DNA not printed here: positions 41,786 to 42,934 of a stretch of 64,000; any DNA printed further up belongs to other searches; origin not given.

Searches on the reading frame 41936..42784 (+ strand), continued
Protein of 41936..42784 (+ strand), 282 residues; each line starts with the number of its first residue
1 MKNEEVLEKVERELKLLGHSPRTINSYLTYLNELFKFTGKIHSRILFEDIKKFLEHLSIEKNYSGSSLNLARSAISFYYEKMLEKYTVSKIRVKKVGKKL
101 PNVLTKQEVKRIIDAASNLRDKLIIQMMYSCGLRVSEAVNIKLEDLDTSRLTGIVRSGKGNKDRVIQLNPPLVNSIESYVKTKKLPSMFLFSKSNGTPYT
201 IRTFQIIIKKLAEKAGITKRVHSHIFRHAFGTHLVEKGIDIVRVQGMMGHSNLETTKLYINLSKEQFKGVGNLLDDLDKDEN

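Call 37: find_homologous_proteins(query=L009:20143-20841:+, max_evalue=1e-20)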
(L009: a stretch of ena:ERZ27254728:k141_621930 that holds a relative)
Query L009:20143-20841:+ (233 aa): 2549 proteins with E <= 1e-20 among 8000 candidates; the best 120 are listed.
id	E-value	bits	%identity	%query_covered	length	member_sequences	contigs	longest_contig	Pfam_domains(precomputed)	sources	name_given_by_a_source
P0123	9.4e-140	481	100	100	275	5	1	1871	PF13495.13,PF00589.28,PF22823.3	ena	-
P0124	5.4e-121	420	86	100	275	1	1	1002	PF13495.13,PF00589.28,PF22823.3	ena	-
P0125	1.6e-118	412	85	100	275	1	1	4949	PF13495.13,PF00589.28,PF22823.3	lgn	-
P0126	2.6e-117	408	85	100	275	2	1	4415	PF13495.13,PF00589.28,PF02899.24,PF22823.3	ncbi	-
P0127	7.8e-116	403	83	100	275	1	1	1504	PF13495.13,PF00589.28,PF22823.3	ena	-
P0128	1.1e-107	376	78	100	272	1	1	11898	PF13495.13,PF00589.28,PF22823.3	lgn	-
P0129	5.0e-103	361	82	100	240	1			PF13495.13,PF00589.28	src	-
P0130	1.0e-94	334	70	100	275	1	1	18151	PF13495.13,PF00589.28,PF22823.3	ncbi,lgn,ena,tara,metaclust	tara:strand:+ start:528 stop:1355 length:828 start_codon:yes stop_codon:yes gene_type:complete|metac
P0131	1.6e-94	333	69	100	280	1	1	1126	PF13495.13,PF00589.28,PF22823.3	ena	-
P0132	2.6e-94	333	69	100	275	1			PF13495.13,PF00589.28,PF22823.3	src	-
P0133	2.6e-94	333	69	100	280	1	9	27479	PF13495.13,PF00589.28,PF22823.3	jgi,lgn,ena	-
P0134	3.7e-94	332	67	100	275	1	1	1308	PF13495.13,PF00589.28,PF02899.24,PF22823.3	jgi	jgi:integrase/recombinase XerD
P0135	8.4e-93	328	68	100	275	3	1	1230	PF13495.13,PF00589.28,PF22823.3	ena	-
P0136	1.7e-92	327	67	100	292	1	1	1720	PF13495.13,PF00589.28,PF02899.24,PF22823.3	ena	-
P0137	1.8e-92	327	67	100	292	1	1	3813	PF13495.13,PF00589.28,PF02899.24,PF22823.3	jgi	-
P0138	1.8e-92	327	67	100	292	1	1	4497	PF13495.13,PF00589.28,PF02899.24,PF22823.3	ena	-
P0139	2.4e-92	326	68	100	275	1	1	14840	PF13495.13,PF00589.28,PF02899.24,PF22823.3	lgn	-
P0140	3.3e-92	326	67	100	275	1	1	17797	PF13495.13,PF00589.28,PF22823.3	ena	-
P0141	3.8e-92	325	67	100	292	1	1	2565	PF13495.13,PF00589.28,PF02899.24,PF22823.3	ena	-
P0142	4.7e-92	325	67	100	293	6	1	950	PF13495.13,PF00589.28,PF22823.3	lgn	-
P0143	4.9e-92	325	67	100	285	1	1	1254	PF13495.13,PF00589.28,PF22823.3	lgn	-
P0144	9.7e-92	324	66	100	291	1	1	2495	PF13495.13,PF00589.28,PF02899.24,PF22823.3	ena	-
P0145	1.2e-91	324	66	100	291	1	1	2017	PF13495.13,PF00589.28,PF22823.3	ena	-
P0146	1.4e-91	324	66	100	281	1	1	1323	PF13495.13,PF00589.28,PF22823.3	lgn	-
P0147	1.5e-91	324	66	100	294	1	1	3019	PF13495.13,PF00589.28,PF02899.24,PF22823.3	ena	-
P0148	1.6e-91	323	67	100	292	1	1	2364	PF13495.13,PF00589.28,PF02899.24,PF22823.3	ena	-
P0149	1.7e-91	323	67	100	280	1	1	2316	PF13495.13,PF00589.28,PF02899.24,PF22823.3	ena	-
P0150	1.8e-91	323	65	100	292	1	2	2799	PF13495.13,PF00589.28,PF02899.24,PF22823.3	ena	-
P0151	2.1e-91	323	67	100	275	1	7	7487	PF13495.13,PF00589.28,PF02899.24,PF22823.3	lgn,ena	-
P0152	2.4e-91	323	66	100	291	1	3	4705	PF13495.13,PF00589.28,PF02899.24,PF22823.3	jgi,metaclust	metaclust:\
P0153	2.5e-91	323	66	100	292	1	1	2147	PF13495.13,PF00589.28,PF02899.24,PF22823.3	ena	-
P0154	2.6e-91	323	66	100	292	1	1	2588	PF13495.13,PF00589.28,PF02899.24,PF22823.3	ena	-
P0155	2.9e-91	323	65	100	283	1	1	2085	PF13495.13,PF00589.28,PF22823.3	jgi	jgi:integrase/recombinase XerD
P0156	4.5e-91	322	67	100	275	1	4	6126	PF13495.13,PF00589.28,PF02899.24,PF22823.3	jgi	-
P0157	6.2e-91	322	67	100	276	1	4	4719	PF13495.13,PF00589.28,PF02899.24,PF22823.3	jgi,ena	-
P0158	7.0e-91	321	66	100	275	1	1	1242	PF13495.13,PF00589.28,PF02899.24,PF22823.3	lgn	-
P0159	9.5e-91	321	64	100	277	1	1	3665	PF13495.13,PF00589.28,PF02899.24,PF22823.3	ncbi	-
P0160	1.1e-90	321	66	100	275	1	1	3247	PF13495.13,PF00589.28,PF02899.24,PF22823.3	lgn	-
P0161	1.3e-90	320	64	100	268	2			PF13495.13,PF00589.28,PF02899.24,PF22823.3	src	-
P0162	1.6e-90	320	66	100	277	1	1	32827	PF13495.13,PF00589.28,PF22823.3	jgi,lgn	jgi:site-specific recombinase XerD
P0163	1.8e-90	320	66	100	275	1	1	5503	PF13495.13,PF00589.28,PF22823.3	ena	-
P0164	1.8e-90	320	65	100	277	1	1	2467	PF13495.13,PF00589.28,PF22823.3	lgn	-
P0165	2.5e-90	320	66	100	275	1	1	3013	PF13495.13,PF00589.28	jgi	jgi:integrase/recombinase XerD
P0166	3.2e-90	319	67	100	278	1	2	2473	PF13495.13,PF00589.28,PF02899.24,PF22823.3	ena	-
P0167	3.3e-90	319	67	100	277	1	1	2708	PF13495.13,PF00589.28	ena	-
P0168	3.6e-90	319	65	100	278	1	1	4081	PF13495.13,PF00589.28,PF02899.24,PF22823.3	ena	-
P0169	3.8e-90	319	67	100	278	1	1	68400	PF13495.13,PF00589.28,PF22823.3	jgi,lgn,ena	-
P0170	3.9e-90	319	67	100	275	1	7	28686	PF13495.13,PF00589.28,PF22823.3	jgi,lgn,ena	-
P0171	4.5e-90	319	67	100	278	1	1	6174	PF13495.13,PF00589.28,PF22823.3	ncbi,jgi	-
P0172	4.8e-90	319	65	100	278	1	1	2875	PF13495.13,PF00589.28,PF02899.24,PF22823.3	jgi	jgi:integrase/recombinase XerD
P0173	5.2e-90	319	66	100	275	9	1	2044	PF13495.13,PF00589.28,PF22823.3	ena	-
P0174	5.8e-90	318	66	100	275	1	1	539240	PF13495.13,PF00589.28,PF02899.24,PF22823.3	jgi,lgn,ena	-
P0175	5.9e-90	318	67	100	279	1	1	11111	PF13495.13,PF00589.28,PF02899.24,PF22823.3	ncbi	-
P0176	7.5e-90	318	64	100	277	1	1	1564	PF13495.13,PF00589.28,PF02899.24,PF22823.3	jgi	jgi:integrase/recombinase XerD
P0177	7.7e-90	318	66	100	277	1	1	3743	PF13495.13,PF00589.28,PF02899.24,PF22823.3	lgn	-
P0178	8.1e-90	318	67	100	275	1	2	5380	PF13495.13,PF00589.28,PF22823.3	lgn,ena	-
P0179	9.2e-90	318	65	100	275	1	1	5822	PF13495.13,PF00589.28,PF22823.3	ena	-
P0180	9.3e-90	318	65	100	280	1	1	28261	PF13495.13,PF00589.28,PF22823.3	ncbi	-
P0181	9.9e-90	318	67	100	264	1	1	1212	PF13495.13,PF00589.28,PF02899.24,PF22823.3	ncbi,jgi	-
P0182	1.0e-89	318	66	100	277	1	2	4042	PF13495.13,PF00589.28,PF22823.3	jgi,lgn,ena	jgi:integrase/recombinase XerD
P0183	1.3e-89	317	69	100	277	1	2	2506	PF13495.13,PF00589.28,PF02899.24,PF22823.3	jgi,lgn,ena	-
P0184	1.4e-89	317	65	100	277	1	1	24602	PF13495.13,PF00589.28,PF22823.3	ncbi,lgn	-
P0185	1.4e-89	317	65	100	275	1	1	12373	PF13495.13,PF00589.28,PF22823.3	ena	-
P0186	1.5e-89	317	65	100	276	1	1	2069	PF13495.13,PF00589.28,PF22823.3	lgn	-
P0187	1.6e-89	317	65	100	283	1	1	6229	PF13495.13,PF00589.28,PF22823.3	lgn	-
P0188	2.1e-89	317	67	100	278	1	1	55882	PF13495.13,PF00589.28,PF02899.24,PF22823.3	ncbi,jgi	-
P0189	2.1e-89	317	64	100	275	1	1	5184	PF13495.13,PF00589.28,PF22823.3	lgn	-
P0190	2.2e-89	316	65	100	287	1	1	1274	PF13495.13,PF00589.28,PF02899.24,PF22823.3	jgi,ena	-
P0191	2.3e-89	316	64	100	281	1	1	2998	PF13495.13,PF00589.28,PF02899.24,PF22823.3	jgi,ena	-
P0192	2.4e-89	316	66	100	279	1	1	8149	PF13495.13,PF00589.28,PF22823.3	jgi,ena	-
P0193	2.5e-89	316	64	100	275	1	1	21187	PF13495.13,PF00589.28,PF22823.3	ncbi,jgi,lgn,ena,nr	ncbi:MAG: tyrosine-type recombinase/integrase [Nanoarchaeota archaeon]|nr:tyrosine-type recombinase/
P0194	2.7e-89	316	66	100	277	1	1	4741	PF13495.13,PF00589.28,PF22823.3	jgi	-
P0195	2.8e-89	316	66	100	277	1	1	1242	PF13495.13,PF00589.28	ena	-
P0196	2.8e-89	316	67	100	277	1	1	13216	PF13495.13,PF00589.28,PF02899.24,PF22823.3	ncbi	-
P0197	3.0e-89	316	65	100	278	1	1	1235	PF13495.13,PF00589.28,PF22823.3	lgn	-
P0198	3.0e-89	316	65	100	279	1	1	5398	PF13495.13,PF00589.28,PF02899.24,PF22823.3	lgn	-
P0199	3.3e-89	316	65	100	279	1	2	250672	PF13495.13,PF00589.28,PF22823.3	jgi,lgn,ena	-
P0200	3.3e-89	316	66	100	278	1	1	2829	PF13495.13,PF00589.28,PF02899.24,PF22823.3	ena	-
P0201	3.4e-89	316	66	100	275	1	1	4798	PF13495.13,PF00589.28,PF02899.24,PF22823.3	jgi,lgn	-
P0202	3.9e-89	316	66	100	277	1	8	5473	PF13495.13,PF00589.28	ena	-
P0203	4.7e-89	315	65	100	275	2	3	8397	PF13495.13,PF00589.28,PF02899.24,PF22823.3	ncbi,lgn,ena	-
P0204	4.8e-89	315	66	100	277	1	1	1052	PF13495.13,PF00589.28,PF02899.24,PF22823.3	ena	-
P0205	4.9e-89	315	65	100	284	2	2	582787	PF13495.13,PF00589.28,PF22823.3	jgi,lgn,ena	-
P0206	5.1e-89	315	65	100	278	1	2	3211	PF13495.13,PF00589.28,PF22823.3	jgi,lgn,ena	-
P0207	5.4e-89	315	65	100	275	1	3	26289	PF13495.13,PF00589.28,PF02899.24,PF22823.3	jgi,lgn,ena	jgi:integrase/recombinase XerD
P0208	5.5e-89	315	64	100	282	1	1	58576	PF13495.13,PF00589.28,PF02899.24,PF22823.3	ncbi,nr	ncbi:MAG: tyrosine-type recombinase/integrase [Nanoarchaeota archaeon]|nr:tyrosine-type recombinase/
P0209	5.6e-89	315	65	100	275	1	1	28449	PF13495.13,PF00589.28,PF22823.3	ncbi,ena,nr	ncbi:tyrosine-type recombinase/integrase [Candidatus Pacearchaeota archaeon]|nr:tyrosine-type recomb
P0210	6.5e-89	315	67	100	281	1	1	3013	PF00589.28,PF22823.3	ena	-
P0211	6.6e-89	315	67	100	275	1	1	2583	PF13495.13,PF00589.28,PF02899.24,PF22823.3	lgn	-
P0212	7.8e-89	315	66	100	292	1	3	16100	PF13495.13,PF00589.28,PF02899.24,PF22823.3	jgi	-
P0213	8.1e-89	315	64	100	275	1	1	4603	PF13495.13,PF00589.28,PF02899.24,PF22823.3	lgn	-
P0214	8.4e-89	315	67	100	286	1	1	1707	PF00589.28,PF22823.3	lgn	-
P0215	8.5e-89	315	65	100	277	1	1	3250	PF13495.13,PF00589.28,PF02899.24,PF22823.3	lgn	-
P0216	8.7e-89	315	63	100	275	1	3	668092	PF13495.13,PF00589.28,PF02899.24,PF22823.3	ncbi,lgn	-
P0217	9.1e-89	314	65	100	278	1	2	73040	PF13495.13,PF00589.28,PF02899.24,PF22823.3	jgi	jgi:integrase/recombinase XerD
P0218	9.7e-89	314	65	100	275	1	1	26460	PF13495.13,PF00589.28,PF02899.24,PF22823.3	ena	-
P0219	1.0e-88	314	66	100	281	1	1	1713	PF13495.13,PF00589.28,PF22823.3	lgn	-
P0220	1.0e-88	314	64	100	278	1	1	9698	PF13495.13,PF16684.11,PF00589.28,PF02899.24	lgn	-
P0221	1.1e-88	314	66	100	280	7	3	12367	PF13495.13,PF00589.28,PF22823.3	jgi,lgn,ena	-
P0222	1.1e-88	314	65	100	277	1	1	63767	PF13495.13,PF00589.28,PF02899.24,PF22823.3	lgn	-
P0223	1.1e-88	314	66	100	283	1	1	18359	PF13495.13,PF00589.28,PF02899.24,PF22823.3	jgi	-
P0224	1.2e-88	314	63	100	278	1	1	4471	PF13495.13,PF00589.28,PF22823.3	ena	-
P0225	1.5e-88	314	64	100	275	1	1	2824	PF13495.13,PF00589.28,PF02899.24,PF22823.3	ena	-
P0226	1.5e-88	314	67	100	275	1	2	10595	PF13495.13,PF00589.28,PF22823.3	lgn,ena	-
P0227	1.5e-88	314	66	100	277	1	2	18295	PF13495.13,PF00589.28,PF02899.24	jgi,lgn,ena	jgi:integrase/recombinase XerD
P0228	1.5e-88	314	66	100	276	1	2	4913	PF13495.13,PF00589.28,PF02899.24,PF22823.3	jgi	jgi:integrase/recombinase XerD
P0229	1.7e-88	314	67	100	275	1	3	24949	PF13495.13,PF00589.28,PF22823.3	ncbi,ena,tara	tara:strand:- start:1998 stop:2825 length:828 start_codon:yes stop_codon:yes gene_type:complete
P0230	1.7e-88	314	64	100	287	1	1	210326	PF13495.13,PF00589.28,PF22823.3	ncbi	-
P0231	1.8e-88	314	66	100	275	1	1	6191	PF13495.13,PF00589.28,PF02899.24,PF22823.3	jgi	jgi:integrase/recombinase XerD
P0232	1.8e-88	313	63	100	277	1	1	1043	PF13495.13,PF00589.28,PF22823.3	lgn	-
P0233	1.9e-88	313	65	100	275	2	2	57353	PF13495.13,PF00589.28,PF22823.3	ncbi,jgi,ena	-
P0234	1.9e-88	313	64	100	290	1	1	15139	PF13495.13,PF00589.28,PF22823.3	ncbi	-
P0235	2.1e-88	313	64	100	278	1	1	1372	PF13495.13,PF00589.28,PF22823.3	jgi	jgi:integrase/recombinase XerD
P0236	2.2e-88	313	64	100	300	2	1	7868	PF13495.13,PF00589.28,PF02899.24,PF22823.3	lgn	-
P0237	2.2e-88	313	65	100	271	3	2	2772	PF13495.13,PF00589.28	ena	-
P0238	2.2e-88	313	66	100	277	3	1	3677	PF13495.13,PF00589.28,PF02899.24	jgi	-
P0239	2.3e-88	313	64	100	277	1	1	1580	PF13495.13,PF00589.28,PF22823.3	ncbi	-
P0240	2.3e-88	313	65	100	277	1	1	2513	PF13495.13,PF00589.28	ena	-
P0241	2.4e-88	313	66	100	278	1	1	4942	PF13495.13,PF00589.28,PF22823.3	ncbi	-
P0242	2.4e-88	313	66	100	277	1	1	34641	PF13495.13,PF00589.28,PF22823.3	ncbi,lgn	-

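Call 39: find_encoding_contigs(protein=P0123, flank=10000, max_places=3)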
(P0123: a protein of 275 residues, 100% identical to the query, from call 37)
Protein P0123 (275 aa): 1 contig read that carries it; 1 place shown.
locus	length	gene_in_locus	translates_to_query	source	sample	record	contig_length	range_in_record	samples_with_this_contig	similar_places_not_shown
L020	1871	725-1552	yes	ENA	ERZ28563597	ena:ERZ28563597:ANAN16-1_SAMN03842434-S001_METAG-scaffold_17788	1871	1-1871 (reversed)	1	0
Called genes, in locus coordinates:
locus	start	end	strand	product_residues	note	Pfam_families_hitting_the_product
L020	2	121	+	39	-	?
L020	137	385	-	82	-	-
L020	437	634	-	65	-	PF04070:DUF378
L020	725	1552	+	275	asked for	PF13495:Phage_int_SAM_4, PF00589:Phage_integrase, PF22823:MrpR_C_cat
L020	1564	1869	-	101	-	?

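Call 40: find_encoding_contigs(protein=P0133, flank=8000, max_places=3)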
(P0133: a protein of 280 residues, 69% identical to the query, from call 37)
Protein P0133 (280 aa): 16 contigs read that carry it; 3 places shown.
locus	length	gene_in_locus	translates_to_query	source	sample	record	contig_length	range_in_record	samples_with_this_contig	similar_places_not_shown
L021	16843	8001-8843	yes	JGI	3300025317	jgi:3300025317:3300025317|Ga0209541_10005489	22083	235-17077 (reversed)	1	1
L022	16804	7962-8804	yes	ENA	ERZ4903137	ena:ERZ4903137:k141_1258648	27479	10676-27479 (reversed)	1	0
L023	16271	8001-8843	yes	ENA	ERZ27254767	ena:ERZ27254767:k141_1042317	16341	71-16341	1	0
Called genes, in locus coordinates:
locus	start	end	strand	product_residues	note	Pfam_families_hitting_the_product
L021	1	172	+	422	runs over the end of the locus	PF03050:DDE_Tnp_IS66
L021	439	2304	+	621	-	PF01078:Mg_chelatase, PF13401:AAA_22 (faint), PF14532:Sigma54_activ_2 (faint), PF00004:AAA (faint), PF07728:AAA_5 (faint), PF00158:Sigma54_activat (weak), PF05362:Lon_C, PF13541:ChlI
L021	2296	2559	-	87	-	-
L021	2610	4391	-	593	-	PF03485:Arg_tRNA_synt_N, PF00750:tRNA-synt_1d, PF01406:tRNA-synt_1e (faint), PF05746:DALR_1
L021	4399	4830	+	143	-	-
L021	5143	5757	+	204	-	-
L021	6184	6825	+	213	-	-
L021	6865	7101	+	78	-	-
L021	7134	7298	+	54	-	-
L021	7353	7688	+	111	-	-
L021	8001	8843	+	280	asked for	PF13495:Phage_int_SAM_4 (weak), PF00589:Phage_integrase, PF22823:MrpR_C_cat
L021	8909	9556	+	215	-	PF12705:PDDEXK_1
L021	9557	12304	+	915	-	PF00270:DEAD (weak), PF04851:ResIII, PF18766:SWI2_SNF2, PF00271:Helicase_C (faint), PF08463:EcoEI_R_C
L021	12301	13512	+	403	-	PF12895:ANAPC3 (faint), PF13428:TPR_14 (faint), PF13432:TPR_16 (faint), PF14559:TPR_19 (faint)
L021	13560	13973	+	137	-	-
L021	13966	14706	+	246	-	PF01936:NYN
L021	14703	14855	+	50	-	-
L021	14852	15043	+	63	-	-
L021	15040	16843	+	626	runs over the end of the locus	PF13175:AAA_15, PF13304:AAA_21, PF20469:OLD-like_TOPRIM (faint)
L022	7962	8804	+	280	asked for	PF13495:Phage_int_SAM_4 (weak), PF00589:Phage_integrase, PF22823:MrpR_C_cat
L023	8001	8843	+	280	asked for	PF13495:Phage_int_SAM_4 (weak), PF00589:Phage_integrase, PF22823:MrpR_C_cat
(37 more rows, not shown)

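Call 42: search_protein_families(library=ncbifam, max_evalue=0.00001, proteins=[window:41936-42781:+, P0123, P0133])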
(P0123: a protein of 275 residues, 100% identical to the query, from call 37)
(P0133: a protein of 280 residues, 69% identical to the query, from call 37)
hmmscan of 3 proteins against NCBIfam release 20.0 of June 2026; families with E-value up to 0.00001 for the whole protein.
window:41936-42781:+ (282 aa): 12 families
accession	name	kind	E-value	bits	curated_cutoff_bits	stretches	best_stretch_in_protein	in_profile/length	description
NF040815.2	recomb_XerA_Arch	equivalog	1.7e-68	231.1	220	1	11-268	4-260/263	site-specific tyrosine recombinase/integron integrase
TIGR02225.1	recomb_XerD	equivalog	1.5e-53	182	329.6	1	18-270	12-282/290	site-specific tyrosine recombinase XerD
TIGR02224.1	recomb_XerC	equivalog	1.7e-52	178.7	335.15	1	18-268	12-283/295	tyrosine recombinase XerC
TIGR02249.1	integrase_gron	subfamily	9.2e-50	169.8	265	2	6-184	1-181/315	integron integrase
NF001399.0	PRK00283.1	subfamily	5e-48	163.9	279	1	18-269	21-290/300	tyrosine recombinase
NF011946.0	PRK15417.1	equivalog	1.7e-37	129.4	435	2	5-178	15-190/337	integron integrase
NF002331.0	PRK01287.1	subfamily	2.2e-33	115.7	371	1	89-270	126-320/365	site-specific tyrosine recombinase XerC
NF003462.0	PRK05084.1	equivalog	4.4e-21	75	267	1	115-268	191-350/360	tyrosine recombinase XerS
NF007370.0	PRK09870.1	subfamily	9.1e-16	58.1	221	1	96-271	5-188/200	tyrosine-type DNA invertase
NF007371.0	PRK09871.1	subfamily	1.9e-14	53.6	222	1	104-271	7-183/198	tyrosine-type DNA invertase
NF040693.1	recomb_GmtY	equivalog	8.1e-14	51.7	340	1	185-266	348-436/441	gamma-mobile-trio recombinase GmtY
NF002685.0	PRK02436.1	equivalog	6.4e-08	32.7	178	1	77-253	70-237/245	site-specific tyrosine recombinase XerD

P0123 (275 aa): 13 families
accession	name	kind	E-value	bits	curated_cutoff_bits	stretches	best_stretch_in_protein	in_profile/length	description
NF040815.2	recomb_XerA_Arch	equivalog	1.4e-69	234.6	220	1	11-268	4-262/263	site-specific tyrosine recombinase/integron integrase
TIGR02225.1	recomb_XerD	equivalog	8.8e-60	202.5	329.6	1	4-268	1-282/290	site-specific tyrosine recombinase XerD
TIGR02249.1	integrase_gron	subfamily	1.2e-59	202.2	265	2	6-183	1-182/315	integron integrase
NF001399.0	PRK00283.1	subfamily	9.6e-57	192.5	279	1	4-268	10-291/300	tyrosine recombinase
TIGR02224.1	recomb_XerC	equivalog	1.7e-56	191.8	335.15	1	5-268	2-285/295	tyrosine recombinase XerC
NF002331.0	PRK01287.1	subfamily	1.4e-38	132.8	371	1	65-269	99-321/365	site-specific tyrosine recombinase XerC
NF011946.0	PRK15417.1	equivalog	6.1e-35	121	435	2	196-273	251-328/337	integron integrase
NF003462.0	PRK05084.1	equivalog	2e-24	86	267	1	116-267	193-351/360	tyrosine recombinase XerS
NF007370.0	PRK09870.1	subfamily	4e-17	62.5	221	1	95-264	6-183/200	tyrosine-type DNA invertase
NF007371.0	PRK09871.1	subfamily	6.7e-17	61.7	222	1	103-263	8-177/198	tyrosine-type DNA invertase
NF040693.1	recomb_GmtY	equivalog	8.3e-12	45.1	340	1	180-267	344-439/441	gamma-mobile-trio recombinase GmtY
NF002685.0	PRK02436.1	equivalog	2.7e-09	37.3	178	1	35-257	27-243/245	site-specific tyrosine recombinase XerD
NF041502.1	integrase_1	equivalog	1.1e-07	31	350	1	177-270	270-370/484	site-specific integrase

P0133 (280 aa): 13 families
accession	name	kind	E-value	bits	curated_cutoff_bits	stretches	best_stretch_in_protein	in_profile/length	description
NF040815.2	recomb_XerA_Arch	equivalog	1.8e-71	240.8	220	1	10-268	3-262/263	site-specific tyrosine recombinase/integron integrase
TIGR02249.1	integrase_gron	subfamily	9.6e-59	199.3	265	2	6-183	1-182/315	integron integrase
TIGR02225.1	recomb_XerD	equivalog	1e-58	199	329.6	1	4-268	1-282/290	site-specific tyrosine recombinase XerD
TIGR02224.1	recomb_XerC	equivalog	7.2e-57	193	335.15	1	5-268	2-285/295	tyrosine recombinase XerC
NF001399.0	PRK00283.1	subfamily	8.8e-56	189.3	279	1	4-269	10-292/300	tyrosine recombinase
NF011946.0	PRK15417.1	equivalog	5.8e-41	140.8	435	2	61-181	74-195/337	integron integrase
NF002331.0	PRK01287.1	subfamily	4.6e-36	124.6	371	1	88-269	127-321/365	site-specific tyrosine recombinase XerC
NF003462.0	PRK05084.1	equivalog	6.6e-27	94.2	267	1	122-267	200-351/360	tyrosine recombinase XerS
NF007370.0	PRK09870.1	subfamily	3.8e-18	65.8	221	1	115-259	29-178/200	tyrosine-type DNA invertase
NF007371.0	PRK09871.1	subfamily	1.3e-15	57.4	222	1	120-259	29-173/198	tyrosine-type DNA invertase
NF040693.1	recomb_GmtY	equivalog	8.2e-09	35.2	340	1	178-267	343-439/441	gamma-mobile-trio recombinase GmtY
NF041502.1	integrase_1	equivalog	3.4e-08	32.7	350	1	170-269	263-369/484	site-specific integrase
NF002685.0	PRK02436.1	equivalog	5.9e-08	32.8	178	1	32-255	24-241/245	site-specific tyrosine recombinase XerD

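Call 44: find_related_loci(query=window:41936-42781:+, collection=viral_contigs, flank=8000)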
Query window:41936-42781:+ (282 aa) in viral_contigs; peptide patterns used: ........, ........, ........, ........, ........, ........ (x = any residue, [..] = any of these).
18 stretches matched a pattern, but none encodes a relative of the query by tblastn (E <= 1e-3).

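Call 71: search_protein_families(library=pfam, max_evalue=0.01, proteins=[L011:17432-18079:+, L011:17184-17435:+])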
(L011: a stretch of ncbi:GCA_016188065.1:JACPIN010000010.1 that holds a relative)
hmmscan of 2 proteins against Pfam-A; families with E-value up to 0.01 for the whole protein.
L011:17432-18079:+ (215 aa): 0 families

L011:17184-17435:+ (83 aa): 0 families

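Call 73: find_encoding_contigs(protein=P0022, flank=10000, max_places=1)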
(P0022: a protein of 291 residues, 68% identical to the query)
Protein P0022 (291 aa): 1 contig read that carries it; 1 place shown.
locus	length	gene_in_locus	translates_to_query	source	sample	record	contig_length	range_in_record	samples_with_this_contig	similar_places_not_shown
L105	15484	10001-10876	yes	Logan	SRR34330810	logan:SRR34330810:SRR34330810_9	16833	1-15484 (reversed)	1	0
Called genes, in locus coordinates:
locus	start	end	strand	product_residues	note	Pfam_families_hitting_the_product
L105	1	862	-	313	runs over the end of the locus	-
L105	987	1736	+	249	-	PF01978:TrmB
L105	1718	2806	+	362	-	-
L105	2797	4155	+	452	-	PF00158:Sigma54_activat, PF07728:AAA_5 (weak), PF20436:LonB_AAA-LID (faint), PF05362:Lon_C, PF13541:ChlI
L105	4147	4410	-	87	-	-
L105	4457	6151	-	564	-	PF03485:Arg_tRNA_synt_N, PF00750:tRNA-synt_1d, PF05746:DALR_1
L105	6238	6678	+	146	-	-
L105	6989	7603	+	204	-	-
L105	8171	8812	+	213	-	-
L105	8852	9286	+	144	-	-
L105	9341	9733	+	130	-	-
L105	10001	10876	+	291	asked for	PF13495:Phage_int_SAM_4, PF00589:Phage_integrase, PF22823:MrpR_C_cat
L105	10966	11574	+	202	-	PF12705:PDDEXK_1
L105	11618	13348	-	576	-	PF04471:Mrr_cat (faint), PF13428:TPR_14 (faint), PF13424:TPR_12 (faint), PF25062:ARM_TT21_N (faint), PF00515:TPR_1 (faint), PF07719:TPR_2 (faint), PF13181:TPR_8 (faint), PF13414:TPR_11 (faint), +4 more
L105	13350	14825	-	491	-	PF12161:HsdM_N, PF02384:N6_Mtase, PF01170:UPF0020, PF07669:Eco57I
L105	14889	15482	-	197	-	?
